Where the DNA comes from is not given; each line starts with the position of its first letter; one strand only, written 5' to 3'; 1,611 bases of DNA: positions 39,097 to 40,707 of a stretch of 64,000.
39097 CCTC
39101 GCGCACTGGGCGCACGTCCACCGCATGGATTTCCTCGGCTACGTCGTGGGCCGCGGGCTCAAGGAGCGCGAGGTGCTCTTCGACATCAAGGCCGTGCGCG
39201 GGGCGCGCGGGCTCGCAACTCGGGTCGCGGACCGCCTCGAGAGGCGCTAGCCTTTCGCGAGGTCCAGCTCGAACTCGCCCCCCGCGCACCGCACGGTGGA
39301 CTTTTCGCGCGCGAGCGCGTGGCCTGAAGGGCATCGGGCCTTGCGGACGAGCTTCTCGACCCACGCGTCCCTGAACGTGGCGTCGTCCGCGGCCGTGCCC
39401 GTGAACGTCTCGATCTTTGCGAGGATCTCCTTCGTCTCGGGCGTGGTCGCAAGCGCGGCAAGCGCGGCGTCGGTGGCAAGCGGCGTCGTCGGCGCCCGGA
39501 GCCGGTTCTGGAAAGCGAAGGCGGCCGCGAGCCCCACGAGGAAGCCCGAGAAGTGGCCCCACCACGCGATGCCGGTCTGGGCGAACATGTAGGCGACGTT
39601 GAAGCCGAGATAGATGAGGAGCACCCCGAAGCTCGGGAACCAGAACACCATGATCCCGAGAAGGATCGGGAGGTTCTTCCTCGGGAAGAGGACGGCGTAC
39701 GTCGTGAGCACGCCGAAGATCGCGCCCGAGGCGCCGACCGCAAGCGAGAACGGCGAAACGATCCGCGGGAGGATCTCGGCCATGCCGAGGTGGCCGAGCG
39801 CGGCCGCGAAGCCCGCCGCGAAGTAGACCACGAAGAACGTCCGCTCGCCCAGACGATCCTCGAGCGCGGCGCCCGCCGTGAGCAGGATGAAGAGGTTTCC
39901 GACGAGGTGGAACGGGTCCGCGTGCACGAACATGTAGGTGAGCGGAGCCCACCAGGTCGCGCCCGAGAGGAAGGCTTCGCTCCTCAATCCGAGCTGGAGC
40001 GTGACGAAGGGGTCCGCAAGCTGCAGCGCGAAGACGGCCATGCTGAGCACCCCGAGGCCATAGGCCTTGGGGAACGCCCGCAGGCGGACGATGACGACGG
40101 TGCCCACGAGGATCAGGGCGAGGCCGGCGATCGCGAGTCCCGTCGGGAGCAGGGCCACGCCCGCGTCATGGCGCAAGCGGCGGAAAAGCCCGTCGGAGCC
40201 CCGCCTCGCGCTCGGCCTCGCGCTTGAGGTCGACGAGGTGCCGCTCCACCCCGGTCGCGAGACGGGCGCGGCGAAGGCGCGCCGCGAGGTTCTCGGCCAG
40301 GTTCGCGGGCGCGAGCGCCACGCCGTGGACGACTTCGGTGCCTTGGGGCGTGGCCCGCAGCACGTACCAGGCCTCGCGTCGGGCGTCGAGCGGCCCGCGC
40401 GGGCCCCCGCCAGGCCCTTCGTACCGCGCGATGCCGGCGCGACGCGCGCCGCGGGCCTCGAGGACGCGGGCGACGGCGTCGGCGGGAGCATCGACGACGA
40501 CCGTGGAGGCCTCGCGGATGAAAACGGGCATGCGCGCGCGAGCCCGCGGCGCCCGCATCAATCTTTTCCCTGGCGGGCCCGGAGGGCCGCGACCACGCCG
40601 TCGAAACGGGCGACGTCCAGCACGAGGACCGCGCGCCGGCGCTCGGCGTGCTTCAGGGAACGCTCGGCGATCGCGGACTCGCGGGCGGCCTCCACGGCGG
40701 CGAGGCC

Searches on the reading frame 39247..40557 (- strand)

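Call 85: search_protein_families(library=pfam, proteins=[window:39247-40557:-], max_evalue=0.0001)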
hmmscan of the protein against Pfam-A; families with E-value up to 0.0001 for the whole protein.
window:39247-40557:- (436 aa): 1 family
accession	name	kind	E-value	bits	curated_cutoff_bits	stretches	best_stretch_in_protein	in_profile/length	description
PF01694.28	Rhomboid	-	8.7e-27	94.5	22.6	1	201-349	3-140/143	Rhomboid domain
